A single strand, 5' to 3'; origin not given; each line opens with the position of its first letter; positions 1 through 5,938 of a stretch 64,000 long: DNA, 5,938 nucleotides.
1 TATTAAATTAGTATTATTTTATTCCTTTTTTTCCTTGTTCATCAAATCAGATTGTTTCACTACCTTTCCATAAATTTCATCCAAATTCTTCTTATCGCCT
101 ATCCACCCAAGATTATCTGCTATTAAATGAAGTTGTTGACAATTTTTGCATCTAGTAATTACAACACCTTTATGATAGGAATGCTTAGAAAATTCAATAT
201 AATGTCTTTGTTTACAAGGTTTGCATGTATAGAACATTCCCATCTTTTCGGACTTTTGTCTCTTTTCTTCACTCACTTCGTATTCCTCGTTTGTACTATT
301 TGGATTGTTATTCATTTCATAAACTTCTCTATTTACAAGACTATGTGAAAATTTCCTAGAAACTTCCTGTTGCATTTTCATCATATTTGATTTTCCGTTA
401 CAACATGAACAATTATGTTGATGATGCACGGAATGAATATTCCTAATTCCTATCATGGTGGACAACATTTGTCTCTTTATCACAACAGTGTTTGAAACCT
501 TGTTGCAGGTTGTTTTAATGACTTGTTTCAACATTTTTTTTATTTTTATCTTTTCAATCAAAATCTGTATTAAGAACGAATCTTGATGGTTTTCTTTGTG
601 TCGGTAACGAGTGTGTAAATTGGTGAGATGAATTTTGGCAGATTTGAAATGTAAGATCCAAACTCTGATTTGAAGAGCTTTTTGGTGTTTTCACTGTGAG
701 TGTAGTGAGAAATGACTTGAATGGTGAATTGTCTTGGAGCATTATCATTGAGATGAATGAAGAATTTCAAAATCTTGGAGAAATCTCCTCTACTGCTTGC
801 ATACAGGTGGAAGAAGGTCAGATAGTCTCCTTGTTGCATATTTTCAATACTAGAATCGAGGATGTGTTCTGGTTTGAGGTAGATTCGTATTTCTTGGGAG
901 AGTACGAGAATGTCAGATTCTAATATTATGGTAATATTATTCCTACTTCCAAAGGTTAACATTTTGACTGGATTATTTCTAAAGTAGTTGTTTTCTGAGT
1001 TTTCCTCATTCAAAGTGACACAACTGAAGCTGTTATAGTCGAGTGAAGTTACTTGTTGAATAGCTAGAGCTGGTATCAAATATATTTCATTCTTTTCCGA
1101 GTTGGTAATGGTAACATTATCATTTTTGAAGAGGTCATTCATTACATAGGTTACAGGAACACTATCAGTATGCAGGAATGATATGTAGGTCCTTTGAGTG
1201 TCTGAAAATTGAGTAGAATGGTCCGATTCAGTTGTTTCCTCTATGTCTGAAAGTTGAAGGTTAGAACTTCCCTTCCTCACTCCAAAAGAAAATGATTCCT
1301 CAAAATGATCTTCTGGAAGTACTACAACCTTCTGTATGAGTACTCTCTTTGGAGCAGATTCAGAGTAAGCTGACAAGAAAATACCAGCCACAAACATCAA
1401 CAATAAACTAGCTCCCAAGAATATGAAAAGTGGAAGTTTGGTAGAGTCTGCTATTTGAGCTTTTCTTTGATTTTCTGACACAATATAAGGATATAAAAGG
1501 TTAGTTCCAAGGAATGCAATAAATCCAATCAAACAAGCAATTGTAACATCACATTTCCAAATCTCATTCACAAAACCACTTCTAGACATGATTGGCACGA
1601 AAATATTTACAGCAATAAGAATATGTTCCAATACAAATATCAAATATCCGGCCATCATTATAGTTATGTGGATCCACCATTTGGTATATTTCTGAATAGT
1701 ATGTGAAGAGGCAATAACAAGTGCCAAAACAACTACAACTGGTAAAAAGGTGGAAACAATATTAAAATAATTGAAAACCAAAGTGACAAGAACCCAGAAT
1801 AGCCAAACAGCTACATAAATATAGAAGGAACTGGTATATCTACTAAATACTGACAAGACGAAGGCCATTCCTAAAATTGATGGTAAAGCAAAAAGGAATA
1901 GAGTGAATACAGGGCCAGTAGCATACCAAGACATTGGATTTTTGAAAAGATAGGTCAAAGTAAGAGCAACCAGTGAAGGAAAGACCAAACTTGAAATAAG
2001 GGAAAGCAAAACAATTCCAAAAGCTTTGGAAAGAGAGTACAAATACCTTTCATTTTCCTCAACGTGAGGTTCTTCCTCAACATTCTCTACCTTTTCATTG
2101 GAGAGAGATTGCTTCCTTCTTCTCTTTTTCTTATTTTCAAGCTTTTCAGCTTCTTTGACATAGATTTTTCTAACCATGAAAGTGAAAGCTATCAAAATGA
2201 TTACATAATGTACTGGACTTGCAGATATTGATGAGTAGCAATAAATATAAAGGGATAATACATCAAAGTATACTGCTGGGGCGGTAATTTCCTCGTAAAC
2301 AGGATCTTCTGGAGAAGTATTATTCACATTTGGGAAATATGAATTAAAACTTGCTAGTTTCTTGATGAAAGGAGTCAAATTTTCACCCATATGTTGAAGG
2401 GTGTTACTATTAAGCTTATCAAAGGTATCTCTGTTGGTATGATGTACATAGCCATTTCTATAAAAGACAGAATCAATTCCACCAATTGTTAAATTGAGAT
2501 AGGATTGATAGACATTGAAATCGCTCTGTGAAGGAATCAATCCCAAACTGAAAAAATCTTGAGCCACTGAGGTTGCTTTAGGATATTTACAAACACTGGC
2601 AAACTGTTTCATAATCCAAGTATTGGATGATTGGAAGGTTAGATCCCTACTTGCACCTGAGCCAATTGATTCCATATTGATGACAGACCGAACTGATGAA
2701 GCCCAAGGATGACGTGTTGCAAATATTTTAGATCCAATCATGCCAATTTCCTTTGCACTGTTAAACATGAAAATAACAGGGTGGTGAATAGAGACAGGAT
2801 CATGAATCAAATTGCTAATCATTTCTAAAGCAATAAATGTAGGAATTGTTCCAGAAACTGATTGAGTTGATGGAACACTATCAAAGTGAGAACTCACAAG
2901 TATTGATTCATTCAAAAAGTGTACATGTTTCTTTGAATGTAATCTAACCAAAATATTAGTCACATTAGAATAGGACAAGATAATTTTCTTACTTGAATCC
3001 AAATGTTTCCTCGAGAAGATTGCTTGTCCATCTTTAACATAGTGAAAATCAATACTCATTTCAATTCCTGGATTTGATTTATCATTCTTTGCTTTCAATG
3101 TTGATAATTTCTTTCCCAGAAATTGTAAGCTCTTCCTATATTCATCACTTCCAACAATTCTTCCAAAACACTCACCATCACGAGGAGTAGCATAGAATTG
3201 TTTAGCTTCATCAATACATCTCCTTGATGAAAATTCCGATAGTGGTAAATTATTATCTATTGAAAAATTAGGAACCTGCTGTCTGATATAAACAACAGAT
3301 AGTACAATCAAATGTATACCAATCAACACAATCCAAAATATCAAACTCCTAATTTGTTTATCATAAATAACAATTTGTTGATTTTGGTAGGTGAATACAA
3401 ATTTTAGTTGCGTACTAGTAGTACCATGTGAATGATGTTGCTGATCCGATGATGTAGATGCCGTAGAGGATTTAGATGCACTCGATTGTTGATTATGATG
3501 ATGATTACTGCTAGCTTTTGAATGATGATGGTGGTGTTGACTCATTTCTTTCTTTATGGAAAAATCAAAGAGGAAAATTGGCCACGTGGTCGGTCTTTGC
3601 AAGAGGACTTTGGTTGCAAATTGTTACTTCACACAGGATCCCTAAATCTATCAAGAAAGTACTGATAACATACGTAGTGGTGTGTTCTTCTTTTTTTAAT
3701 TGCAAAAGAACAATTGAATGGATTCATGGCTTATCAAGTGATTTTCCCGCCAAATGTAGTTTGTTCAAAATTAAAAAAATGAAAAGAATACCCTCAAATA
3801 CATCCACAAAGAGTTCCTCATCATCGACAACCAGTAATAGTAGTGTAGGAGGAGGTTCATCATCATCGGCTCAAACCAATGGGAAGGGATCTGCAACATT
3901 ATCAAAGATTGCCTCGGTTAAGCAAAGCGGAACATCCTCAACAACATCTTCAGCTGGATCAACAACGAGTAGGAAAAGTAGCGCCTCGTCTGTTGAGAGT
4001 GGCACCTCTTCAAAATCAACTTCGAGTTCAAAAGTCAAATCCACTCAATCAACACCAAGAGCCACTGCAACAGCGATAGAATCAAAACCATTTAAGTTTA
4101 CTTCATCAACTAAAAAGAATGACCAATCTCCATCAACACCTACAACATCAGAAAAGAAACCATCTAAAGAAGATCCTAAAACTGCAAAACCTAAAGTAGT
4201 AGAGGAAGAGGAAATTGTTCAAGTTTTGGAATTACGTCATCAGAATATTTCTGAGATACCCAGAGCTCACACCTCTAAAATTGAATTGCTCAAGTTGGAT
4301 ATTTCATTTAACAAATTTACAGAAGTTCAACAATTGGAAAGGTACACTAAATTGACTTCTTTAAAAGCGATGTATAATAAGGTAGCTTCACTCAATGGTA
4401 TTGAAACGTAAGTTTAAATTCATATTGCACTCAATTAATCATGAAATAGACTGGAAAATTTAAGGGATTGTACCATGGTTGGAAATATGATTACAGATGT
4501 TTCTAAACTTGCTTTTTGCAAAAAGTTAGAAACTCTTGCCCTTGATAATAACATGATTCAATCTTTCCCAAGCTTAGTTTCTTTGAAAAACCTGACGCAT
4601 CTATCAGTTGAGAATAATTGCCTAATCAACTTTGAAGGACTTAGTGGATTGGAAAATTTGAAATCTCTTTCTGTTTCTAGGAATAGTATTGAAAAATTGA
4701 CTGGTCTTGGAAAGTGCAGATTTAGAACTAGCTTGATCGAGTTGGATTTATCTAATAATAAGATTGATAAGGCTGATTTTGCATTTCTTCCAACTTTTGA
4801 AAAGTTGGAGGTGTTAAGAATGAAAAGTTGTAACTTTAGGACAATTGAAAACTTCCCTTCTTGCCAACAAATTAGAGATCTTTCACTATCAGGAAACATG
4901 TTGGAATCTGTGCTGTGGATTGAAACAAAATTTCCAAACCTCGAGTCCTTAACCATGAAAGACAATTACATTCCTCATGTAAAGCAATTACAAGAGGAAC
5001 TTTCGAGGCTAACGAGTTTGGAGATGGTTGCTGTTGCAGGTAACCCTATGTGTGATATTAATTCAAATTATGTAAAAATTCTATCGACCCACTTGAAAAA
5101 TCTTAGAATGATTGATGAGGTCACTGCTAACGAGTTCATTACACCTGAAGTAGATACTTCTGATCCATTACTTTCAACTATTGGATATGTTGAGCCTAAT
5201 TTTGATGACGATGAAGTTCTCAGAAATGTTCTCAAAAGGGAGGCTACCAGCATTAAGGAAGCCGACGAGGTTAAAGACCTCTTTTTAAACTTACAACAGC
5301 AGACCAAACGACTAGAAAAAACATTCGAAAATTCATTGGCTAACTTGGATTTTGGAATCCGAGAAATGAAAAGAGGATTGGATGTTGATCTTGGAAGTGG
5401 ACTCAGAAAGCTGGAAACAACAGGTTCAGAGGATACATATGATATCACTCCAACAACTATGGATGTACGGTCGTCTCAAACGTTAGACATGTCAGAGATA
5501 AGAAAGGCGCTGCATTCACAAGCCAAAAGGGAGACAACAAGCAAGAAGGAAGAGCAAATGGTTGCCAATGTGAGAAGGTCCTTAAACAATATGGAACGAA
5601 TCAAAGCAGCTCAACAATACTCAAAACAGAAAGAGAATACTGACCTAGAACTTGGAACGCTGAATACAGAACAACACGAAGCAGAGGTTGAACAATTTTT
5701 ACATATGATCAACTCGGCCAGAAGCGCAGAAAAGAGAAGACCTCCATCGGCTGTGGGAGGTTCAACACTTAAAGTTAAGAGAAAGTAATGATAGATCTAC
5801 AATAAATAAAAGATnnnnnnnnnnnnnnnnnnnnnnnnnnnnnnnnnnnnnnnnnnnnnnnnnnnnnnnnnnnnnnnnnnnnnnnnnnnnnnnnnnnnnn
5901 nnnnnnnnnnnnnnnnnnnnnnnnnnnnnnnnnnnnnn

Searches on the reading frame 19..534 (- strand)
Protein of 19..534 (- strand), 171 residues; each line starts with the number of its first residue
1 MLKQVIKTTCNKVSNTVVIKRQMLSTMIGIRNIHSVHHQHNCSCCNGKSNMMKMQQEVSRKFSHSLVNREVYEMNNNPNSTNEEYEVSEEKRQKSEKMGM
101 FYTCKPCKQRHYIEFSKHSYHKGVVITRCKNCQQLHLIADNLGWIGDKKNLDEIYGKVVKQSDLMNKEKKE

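Call 64: search_protein_families(library=pfam, proteins=[window:19-534:-], max_evalue=0.001)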
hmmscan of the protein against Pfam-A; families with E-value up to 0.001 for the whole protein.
window:19-534:- (171 aa): 1 family
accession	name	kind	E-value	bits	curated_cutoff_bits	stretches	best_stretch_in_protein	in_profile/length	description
PF05180.17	zf-DNL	-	2.5e-22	79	27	1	100-155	2-58/64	DNL zinc finger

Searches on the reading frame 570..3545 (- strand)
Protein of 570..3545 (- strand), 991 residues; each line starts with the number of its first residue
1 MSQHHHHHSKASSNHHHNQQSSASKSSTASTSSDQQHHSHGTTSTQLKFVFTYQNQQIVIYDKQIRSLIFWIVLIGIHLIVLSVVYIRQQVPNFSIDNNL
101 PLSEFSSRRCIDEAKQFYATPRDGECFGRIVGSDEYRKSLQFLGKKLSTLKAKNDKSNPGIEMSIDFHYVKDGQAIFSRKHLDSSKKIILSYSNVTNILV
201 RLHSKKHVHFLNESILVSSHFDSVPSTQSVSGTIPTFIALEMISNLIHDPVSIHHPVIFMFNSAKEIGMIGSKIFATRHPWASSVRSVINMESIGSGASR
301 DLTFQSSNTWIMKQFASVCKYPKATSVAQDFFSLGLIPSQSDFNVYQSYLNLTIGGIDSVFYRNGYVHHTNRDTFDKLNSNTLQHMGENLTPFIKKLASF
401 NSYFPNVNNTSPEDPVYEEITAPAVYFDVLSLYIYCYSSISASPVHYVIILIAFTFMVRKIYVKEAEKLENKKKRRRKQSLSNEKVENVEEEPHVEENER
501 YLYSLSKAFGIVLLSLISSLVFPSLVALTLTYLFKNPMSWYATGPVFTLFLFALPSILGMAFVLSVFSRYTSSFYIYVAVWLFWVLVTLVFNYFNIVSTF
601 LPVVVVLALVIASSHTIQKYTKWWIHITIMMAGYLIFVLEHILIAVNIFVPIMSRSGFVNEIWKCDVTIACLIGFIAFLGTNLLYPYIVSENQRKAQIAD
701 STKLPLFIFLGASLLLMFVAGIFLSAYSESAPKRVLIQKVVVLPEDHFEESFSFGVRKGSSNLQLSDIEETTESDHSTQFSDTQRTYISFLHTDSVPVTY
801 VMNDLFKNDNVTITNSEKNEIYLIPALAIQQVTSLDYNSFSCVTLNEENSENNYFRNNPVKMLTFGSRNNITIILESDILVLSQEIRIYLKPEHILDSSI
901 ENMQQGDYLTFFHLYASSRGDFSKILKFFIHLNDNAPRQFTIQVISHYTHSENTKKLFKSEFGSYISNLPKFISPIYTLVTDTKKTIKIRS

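Call 24: search_protein_families(library=pfam, proteins=[window:570-3545:-], max_evalue=0.001)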
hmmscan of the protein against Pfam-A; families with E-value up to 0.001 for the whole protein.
window:570-3545:- (991 aa): 1 family
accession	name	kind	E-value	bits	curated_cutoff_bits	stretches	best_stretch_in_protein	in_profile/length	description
PF04389.22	Peptidase_M28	-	1.3e-28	100.5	21.3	1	197-392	1-191/193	Peptidase family M28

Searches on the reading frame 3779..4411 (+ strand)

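Call 24: search_protein_families(library=pfam, proteins=[window:3779-4411:+], max_evalue=0.001)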
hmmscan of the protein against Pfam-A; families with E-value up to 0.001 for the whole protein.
window:3779-4411:+ (210 aa): 0 families

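Call 103: search_protein_families(library=pfam, proteins=[window:3779-4411:+], max_evalue=0.01)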
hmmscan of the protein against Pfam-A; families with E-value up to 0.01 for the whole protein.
window:3779-4411:+ (210 aa): 1 family
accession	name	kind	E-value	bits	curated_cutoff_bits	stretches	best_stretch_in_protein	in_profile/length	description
PF12799.13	LRR_4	-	0.0096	16.6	27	0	170-208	3-42/44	Leucine Rich repeats (2 copies)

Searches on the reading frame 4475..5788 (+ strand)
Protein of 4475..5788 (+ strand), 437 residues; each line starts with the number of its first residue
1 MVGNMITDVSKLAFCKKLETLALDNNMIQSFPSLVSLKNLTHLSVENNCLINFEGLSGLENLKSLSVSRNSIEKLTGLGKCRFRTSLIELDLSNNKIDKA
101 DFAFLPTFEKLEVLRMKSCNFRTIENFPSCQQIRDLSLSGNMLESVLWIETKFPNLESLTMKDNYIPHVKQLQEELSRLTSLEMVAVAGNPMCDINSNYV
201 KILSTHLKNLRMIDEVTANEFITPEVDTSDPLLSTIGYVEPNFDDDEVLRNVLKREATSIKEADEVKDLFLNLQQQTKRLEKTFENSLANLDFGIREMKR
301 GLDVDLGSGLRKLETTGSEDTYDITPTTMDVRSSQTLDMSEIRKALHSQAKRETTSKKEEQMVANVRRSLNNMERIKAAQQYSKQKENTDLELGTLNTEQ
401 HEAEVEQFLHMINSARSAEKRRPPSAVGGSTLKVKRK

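Call 63: search_protein_families(library=pfam, proteins=[window:4475-5788:+], max_evalue=0.001)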
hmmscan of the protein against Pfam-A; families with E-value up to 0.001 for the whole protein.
window:4475-5788:+ (437 aa): 6 families
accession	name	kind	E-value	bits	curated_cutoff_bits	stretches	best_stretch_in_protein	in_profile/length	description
PF12799.13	LRR_4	-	2.2e-22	79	27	2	38-78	1-42/44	Leucine Rich repeats (2 copies)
PF13855.12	LRR_8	-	1.2e-12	47.9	27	1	4-48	11-59/61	Leucine rich repeat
PF23598.1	LRR_14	-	9.1e-09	35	40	1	16-162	70-223/353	Leucine-rich repeat region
PF14580.12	LRR_9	-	1e-07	32.2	30.5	1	89-214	23-146/175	Leucine-rich repeat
PF00560.39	LRR_1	-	4.1e-05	23.3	20.6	0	86-98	1-13/23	Leucine Rich Repeat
PF23211.1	LRR_LRWD1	-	0.00019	21.6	28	0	10-72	36-98/190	Leucine-rich repeat and WD repeat-containing protein 1, LRR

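Call 104: search_solved_structures(query=window:4475-5788:+, max_evalue=1e-8)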
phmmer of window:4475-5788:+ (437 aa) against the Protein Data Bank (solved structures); distinct sequences matched with E-value up to 1e-8: 53.
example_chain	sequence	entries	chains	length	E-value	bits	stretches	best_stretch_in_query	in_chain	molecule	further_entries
5il7_A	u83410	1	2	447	5.8e-25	91.3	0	2-111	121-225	Rab family protein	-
6hlu_A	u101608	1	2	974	1.9e-23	86.3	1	3-184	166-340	Rab family protein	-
8r4b_A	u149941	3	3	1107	2.1e-22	82.8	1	3-184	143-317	Rab family protein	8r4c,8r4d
2omv_A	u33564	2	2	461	2.1e-18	69.7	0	3-123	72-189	Internalin-A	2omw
2omu_A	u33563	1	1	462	2.3e-18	69.5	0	3-112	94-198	Internalin-A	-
2omy_A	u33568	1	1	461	2.4e-18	69.5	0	3-123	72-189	Internalin-A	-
8h62_A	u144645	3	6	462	2.8e-18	69.3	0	3-123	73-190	Internalin A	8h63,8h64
2omt_A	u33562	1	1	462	3.2e-18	69.1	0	3-112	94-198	Internalin-A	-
2omz_A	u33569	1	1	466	3.3e-18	69.1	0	3-123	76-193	Internalin-A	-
2omx_A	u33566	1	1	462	3.8e-18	68.9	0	3-98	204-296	Internalin-A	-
1o6s_A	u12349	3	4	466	4.4e-18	68.6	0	3-123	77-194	INTERNALIN A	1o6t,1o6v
6obn_C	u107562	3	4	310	2.8e-14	56.1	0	17-101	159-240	Protein phosphatase 1 regulatory subunit 7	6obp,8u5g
6mky_A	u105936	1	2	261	5.2e-13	51.9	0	17-101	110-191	Protein phosphatase 1 regulatory subunit 7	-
8b5r_S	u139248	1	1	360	5.2e-13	51.9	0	17-101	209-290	Protein phosphatase 1 regulatory subunit 7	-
9ijj_4X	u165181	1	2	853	5.7e-13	51.8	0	10-202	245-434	Leucine-rich repeat and death domain-containing protein 1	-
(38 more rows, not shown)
